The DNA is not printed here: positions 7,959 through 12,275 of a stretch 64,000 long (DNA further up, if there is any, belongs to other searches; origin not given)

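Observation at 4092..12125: LRR protein + SNF2 helicase + PglX/DrmMI-like methyltransferase: a three-gene module that fits no complete known defence system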

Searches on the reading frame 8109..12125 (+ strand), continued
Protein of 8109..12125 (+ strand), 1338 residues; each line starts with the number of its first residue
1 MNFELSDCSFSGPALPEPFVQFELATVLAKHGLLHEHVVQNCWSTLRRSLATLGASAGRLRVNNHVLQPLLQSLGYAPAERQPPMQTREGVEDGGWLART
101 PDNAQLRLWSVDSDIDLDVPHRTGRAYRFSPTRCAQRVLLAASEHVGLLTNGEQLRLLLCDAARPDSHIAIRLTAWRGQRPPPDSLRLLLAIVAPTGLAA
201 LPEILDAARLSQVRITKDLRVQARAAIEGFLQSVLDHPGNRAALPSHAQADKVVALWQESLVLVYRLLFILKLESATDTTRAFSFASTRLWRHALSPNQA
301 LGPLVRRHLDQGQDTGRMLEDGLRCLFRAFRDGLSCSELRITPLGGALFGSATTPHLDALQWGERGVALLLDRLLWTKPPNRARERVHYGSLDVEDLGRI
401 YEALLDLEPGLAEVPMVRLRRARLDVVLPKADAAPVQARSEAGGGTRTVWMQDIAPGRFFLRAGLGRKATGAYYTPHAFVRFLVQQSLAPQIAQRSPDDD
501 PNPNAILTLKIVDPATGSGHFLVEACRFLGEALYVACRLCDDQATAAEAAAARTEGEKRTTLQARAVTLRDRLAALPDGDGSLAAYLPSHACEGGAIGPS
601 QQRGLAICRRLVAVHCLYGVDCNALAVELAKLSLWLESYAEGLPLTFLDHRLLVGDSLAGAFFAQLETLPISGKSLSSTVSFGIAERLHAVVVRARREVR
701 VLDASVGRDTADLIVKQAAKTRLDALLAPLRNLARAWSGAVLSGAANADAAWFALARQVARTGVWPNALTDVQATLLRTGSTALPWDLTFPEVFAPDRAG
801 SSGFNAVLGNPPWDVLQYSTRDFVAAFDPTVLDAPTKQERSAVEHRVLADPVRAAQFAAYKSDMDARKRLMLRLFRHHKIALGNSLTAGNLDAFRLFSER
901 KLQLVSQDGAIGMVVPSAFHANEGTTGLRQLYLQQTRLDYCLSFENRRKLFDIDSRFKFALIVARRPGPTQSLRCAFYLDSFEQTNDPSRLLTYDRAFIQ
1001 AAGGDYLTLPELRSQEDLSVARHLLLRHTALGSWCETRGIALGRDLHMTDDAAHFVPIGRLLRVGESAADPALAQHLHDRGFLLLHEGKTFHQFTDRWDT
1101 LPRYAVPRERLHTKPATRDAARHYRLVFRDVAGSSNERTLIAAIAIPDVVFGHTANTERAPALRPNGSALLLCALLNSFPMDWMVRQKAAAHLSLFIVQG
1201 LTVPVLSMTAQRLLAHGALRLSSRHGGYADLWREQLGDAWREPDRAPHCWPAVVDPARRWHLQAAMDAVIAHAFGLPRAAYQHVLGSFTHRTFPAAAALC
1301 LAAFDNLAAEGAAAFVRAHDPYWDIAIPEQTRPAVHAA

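Call 64: search_protein_families(library=padloc, proteins=[L057:14365-17988:+, L057:17981-19477:+, L050:14667-16613:+, L050:17344-19095:+, L050:2122-6471:-, L069:2586-6707:+, L072:1573-5787:+], max_evalue=0.00001)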
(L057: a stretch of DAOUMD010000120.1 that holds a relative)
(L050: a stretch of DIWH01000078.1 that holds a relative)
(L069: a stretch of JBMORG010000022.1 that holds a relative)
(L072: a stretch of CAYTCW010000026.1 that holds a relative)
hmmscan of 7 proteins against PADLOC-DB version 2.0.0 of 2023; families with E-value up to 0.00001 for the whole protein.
L057:14365-17988:+ (1207 aa): 2 families
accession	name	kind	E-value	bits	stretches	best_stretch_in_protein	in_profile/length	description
PDLC04647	PDC-M43B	-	1.5e-11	42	1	1039-1186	176-320/347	-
PDLC04650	PDC-M43B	-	3.9e-06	24.3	1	1084-1186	217-321/344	-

L057:17981-19477:+ (498 aa): 1 family
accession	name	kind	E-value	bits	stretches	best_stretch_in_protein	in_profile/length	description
PDLC03832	BovA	-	4.4e-08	30.6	1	315-478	514-665/711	-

L050:14667-16613:+ (648 aa): 92 families (the best 25 are shown)
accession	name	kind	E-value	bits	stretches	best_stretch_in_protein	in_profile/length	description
PDLC02358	Old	-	3.7e-49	166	2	208-546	143-468/578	Old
PDLC02979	AriA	-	4.7e-45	153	1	1-394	1-373/373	-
PDLC00067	GajA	-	2.2e-27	93.8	2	351-543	306-477/604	AAA ATPase domain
PDLC00096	GajA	-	8.6e-26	88.8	2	1-97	1-100/630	AAA ATPase domain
PDLC00071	GajA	-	5.2e-25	86.3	2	203-540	140-450/588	AAA ATPase domain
PDLC04168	GajA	-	2.9e-24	83.7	2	1-88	1-85/570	-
PDLC00070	GajA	-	3.9e-24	83.2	2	199-548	145-469/596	AAA ATPase domain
PDLC00091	GajA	-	2.2e-23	80.9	2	1-96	1-100/627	AAA ATPase domain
PDLC00062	GajA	-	1.8e-21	74.2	2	321-409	270-359/639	AAA ATPase domain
PDLC00065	GajA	-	2.1e-21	74.4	2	352-538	336-517/670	AAA ATPase domain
PDLC00073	GajA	-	4.5e-21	73.4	2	1-89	1-88/589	AAA ATPase domain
PDLC00090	GajA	-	1.1e-20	71.9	1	1-278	1-229/659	AAA ATPase domain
PDLC00066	GajA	-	1.7e-20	71.1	2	1-86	1-86/567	AAA ATPase domain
PDLC00094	GajA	-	1.7e-20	71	2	339-583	291-511/569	AAA ATPase domain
PDLC03878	NsnB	-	1.1e-19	69.4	1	3-394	2-281/345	-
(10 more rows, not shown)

L050:17344-19095:+ (583 aa): 3 families
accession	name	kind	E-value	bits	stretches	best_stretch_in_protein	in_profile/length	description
PDLC02394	pAgo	-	1.4e-15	54.1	1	34-420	55-439/1121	-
PDLC02402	Aga_SIR2-PNTD1-PNTD2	-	2.1e-10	37.4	1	155-345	310-487/876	Class I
PDLC02418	Aga_SIR2-Kinase-PNTD1-PNTD2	-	2.2e-09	34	0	294-345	317-365/756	Class I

L050:2122-6471:- (1449 aa): 7 families
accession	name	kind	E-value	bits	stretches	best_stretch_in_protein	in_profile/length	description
PDLC05009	PDC-S37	-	1.6e-156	521.4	2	308-1443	274-1345/1550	-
PDLC02194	Hhe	-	7.4e-78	260.1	2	977-1437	1355-1781/1911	-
PDLC03920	MkoA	-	1.3e-27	94.5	2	998-1272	788-1076/1112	-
PDLC03924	MkoC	-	1.2e-24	84.5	1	1001-1270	670-942/1136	-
PDLC03921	MkoA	-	2.8e-13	46.5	1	1001-1186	1296-1505/1607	-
PDLC04140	mad8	-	1.6e-07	29.1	1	341-437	26-124/314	mads_8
PDLC01734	typeIV_RecD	-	7.1e-06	22.5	0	313-363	326-375/763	RecD_0_IVD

L069:2586-6707:+ (1373 aa): 9 families
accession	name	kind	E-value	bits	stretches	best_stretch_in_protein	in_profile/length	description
PDLC03964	TmtA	-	2e-78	262.7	1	3-1130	7-1134/1538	-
PDLC03972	TmtA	-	1.2e-43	147.4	1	44-1305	43-1250/1302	-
PDLC03965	TmtA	-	1.4e-42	143.8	1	31-720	19-691/1370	-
PDLC03966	TmtA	-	2.5e-38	129.6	2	36-392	37-410/1655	-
PDLC03971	TmtA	-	4.2e-37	125.3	1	4-364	12-409/1782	-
PDLC03969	TmtA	-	2.4e-19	66.5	2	97-473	102-458/1563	-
PDLC03968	TmtA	-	6.4e-19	65.2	1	10-395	40-404/1486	-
PDLC03970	TmtA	-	3e-09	33.4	1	29-116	51-137/1552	-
PDLC03967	TmtA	-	1.3e-07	28.4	0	20-83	17-83/1063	-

L072:1573-5787:+ (1404 aa): 0 families

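Call 83: search_protein_families(library=pfam, proteins=[L012:14197-16653:+, L036:13877-16336:+, L001:18474-20981:+, L003:16353-18854:+, L006:8677-11175:+, L045:18783-21464:+, L047:19975-22605:+, L004:2591-5761:+, L034:2768-5896:+, L067:83-3091:+], max_evalue=0.00001)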
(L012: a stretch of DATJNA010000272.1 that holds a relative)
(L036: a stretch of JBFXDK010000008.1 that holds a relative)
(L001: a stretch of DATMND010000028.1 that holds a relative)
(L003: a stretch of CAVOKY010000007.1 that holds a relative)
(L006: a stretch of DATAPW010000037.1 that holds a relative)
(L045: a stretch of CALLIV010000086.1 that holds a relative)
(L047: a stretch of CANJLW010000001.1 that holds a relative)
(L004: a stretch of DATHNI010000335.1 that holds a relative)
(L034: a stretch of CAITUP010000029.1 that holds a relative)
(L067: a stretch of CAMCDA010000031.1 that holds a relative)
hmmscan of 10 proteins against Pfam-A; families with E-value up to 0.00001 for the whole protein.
L012:14197-16653:+ (818 aa): 3 families
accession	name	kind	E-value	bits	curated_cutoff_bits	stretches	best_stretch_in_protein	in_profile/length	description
PF20256.3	MoCoBD_2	-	3.5e-73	247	27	1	473-748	2-283/283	Molybdopterin cofactor-binding domain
PF02738.23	MoCoBD_1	-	2e-61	207.7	27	1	208-445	9-244/244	Molybdopterin cofactor-binding domain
PF01315.27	Ald_Xan_dh_C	-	2.8e-24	86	31.3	1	57-185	1-110/110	Aldehyde oxidase and xanthine dehydrogenase, a/b hammerhead domain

L036:13877-16336:+ (819 aa): 0 families

L001:18474-20981:+ (835 aa): 0 families

L003:16353-18854:+ (833 aa): 3 families
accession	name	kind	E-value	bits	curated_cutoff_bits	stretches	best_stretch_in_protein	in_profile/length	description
PF02738.23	MoCoBD_1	-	4.2e-62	209.9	27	1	255-476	13-242/244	Molybdopterin cofactor-binding domain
PF20256.3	MoCoBD_2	-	2.6e-60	204.8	27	1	491-767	3-283/283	Molybdopterin cofactor-binding domain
PF01315.27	Ald_Xan_dh_C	-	6.7e-16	59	31.3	1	117-164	1-48/110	Aldehyde oxidase and xanthine dehydrogenase, a/b hammerhead domain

L006:8677-11175:+ (832 aa): 0 families

L045:18783-21464:+ (893 aa): 0 families

L047:19975-22605:+ (876 aa): 3 families
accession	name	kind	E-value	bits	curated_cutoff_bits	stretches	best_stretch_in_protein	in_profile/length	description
PF00912.28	Transgly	-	8.5e-61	204.9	27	1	93-268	4-177/178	Transglycosylase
PF00905.27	Transpeptidase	-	2.6e-33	116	22.1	1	505-801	1-298/299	Penicillin binding protein transpeptidase domain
PF17092.11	PCB_OB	-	5.5e-16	59.8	27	1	358-503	1-111/111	Penicillin-binding protein OB-like domain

L004:2591-5761:+ (1056 aa): 3 families
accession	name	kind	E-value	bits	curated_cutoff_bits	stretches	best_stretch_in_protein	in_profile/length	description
PF13692.12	Glyco_trans_1_4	-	6.6e-23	82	27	1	859-1000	4-142/142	Glycosyl transferases group 1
PF00535.33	Glycos_transf_2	-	1.4e-11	45.1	23.3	1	406-517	1-116/168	Glycosyl transferase family 2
PF13641.12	Glyco_tranf_2_3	-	4.9e-10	40.2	27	1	425-620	20-217/230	Glycosyltransferase like family 2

L034:2768-5896:+ (1042 aa): 2 families
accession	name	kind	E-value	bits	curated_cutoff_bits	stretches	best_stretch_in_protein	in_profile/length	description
PF00873.25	ACR_tran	-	0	1038.2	28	1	2-1025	1-1020/1021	AcrB/AcrD/AcrF family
PF03176.21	MMPL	-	2.6e-12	46.8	20.5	1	295-499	94-302/333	MMPL family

L067:83-3091:+ (1002 aa): 4 families
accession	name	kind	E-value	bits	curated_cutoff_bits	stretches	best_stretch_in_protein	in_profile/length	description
PF00535.33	Glycos_transf_2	-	1.2e-19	71.3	23.3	1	348-455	2-110/168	Glycosyl transferase family 2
PF13641.12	Glyco_tranf_2_3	-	4.7e-13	50.1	27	1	343-569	1-220/230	Glycosyltransferase like family 2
PF13692.12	Glyco_trans_1_4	-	3.1e-08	34.4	27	1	838-973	2-139/142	Glycosyl transferases group 1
PF00534.26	Glycos_transf_1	-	3.2e-08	33.7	26.4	1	837-977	15-159/172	Glycosyl transferases group 1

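Call 86: search_protein_families(library=pfam, proteins=[L001:5578-6693:+, L001:4072-5118:-, L001:2406-3929:+, L027:6190-6984:-, L026:5447-6229:-, L002:5981-6802:+, L027:6412-7008:+, L025:5170-6072:+], max_evalue=0.0001)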
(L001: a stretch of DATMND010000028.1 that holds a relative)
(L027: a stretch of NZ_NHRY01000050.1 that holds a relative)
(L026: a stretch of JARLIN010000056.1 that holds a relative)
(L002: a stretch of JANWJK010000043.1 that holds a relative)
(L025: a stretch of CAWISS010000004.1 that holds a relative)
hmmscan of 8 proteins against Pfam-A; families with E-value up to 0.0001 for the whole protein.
L001:5578-6693:+ (371 aa): 0 families

L001:4072-5118:- (348 aa): 2 families
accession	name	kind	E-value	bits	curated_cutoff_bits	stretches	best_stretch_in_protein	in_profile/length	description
PF07883.17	Cupin_2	-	2.2e-31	107.8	27.2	2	96-163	2-68/70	Cupin domain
PF02311.25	AraC_binding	-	1.4e-07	31.8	21.1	0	101-159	12-69/135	AraC-like ligand binding domain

L001:2406-3929:+ (507 aa): 7 families
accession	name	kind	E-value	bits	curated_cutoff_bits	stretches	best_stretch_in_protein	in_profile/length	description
PF13365.12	Trypsin_2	-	9.1e-37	127.4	27.6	1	126-260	1-144/144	Trypsin-like peptidase domain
PF13180.12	PDZ_2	-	9.4e-33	112.8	27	2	409-500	1-79/80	PDZ domain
PF17820.7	PDZ_6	-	3.7e-27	94.3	27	2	436-490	1-54/54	PDZ domain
PF00595.29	PDZ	-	1.4e-22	80.3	23.2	2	297-377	8-80/81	PDZ domain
PF00089.32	Trypsin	-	4.5e-20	72.8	20.6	1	117-286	13-219/220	Trypsin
PF14685.13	PDZ_Tricorn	-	6.5e-08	32.9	25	0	442-492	29-80/88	Tricorn protease PDZ domain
PF19805.5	DUF6288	-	1.6e-07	31.3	26.3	0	435-501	3-76/402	Family of unknown function (DUF6288)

L027:6190-6984:- (264 aa): 3 families
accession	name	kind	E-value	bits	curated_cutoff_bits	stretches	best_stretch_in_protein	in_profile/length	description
PF13561.12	adh_short_C2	-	5.7e-59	200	27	1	17-240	1-233/236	Enoyl-(Acyl carrier protein) reductase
PF00106.31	adh_short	-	6.4e-49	166.5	26.6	1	12-193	2-192/195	short chain dehydrogenase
PF08659.16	KR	-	4.4e-06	27.2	22.6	0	13-153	3-152/180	KR domain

L026:5447-6229:- (260 aa): 2 families
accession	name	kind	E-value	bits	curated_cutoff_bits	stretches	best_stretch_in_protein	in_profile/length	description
PF00378.25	ECH_1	-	2.8e-41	141.9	27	1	13-242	3-232/251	Enoyl-CoA hydratase/isomerase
PF16113.10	ECH_2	-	2.5e-27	96.7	27.2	1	17-255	2-239/335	Enoyl-CoA hydratase/isomerase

L002:5981-6802:+ (273 aa): 5 families
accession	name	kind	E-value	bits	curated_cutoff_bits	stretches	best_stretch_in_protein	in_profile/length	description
PF00005.33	ABC_tran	-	1.5e-34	120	25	1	33-193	1-137/137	ABC transporter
PF13304.12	AAA_21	-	2.1e-11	44.9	27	1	46-74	2-33/304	AAA domain, putative AbiEii toxin, Type IV TA system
PF02463.25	SMC_N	-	2.3e-08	34.2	40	1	146-230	124-205/220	RecF/RecN/SMC N terminal domain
PF00437.27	T2SSE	-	3.9e-05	22.9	24.9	1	43-93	142-192/370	Type II/IV secretion system protein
PF13191.12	AAA_16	-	9.5e-05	23.4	32.6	0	42-68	24-50/167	AAA ATPase domain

L027:6412-7008:+ (198 aa): 0 families

L025:5170-6072:+ (300 aa): 0 families
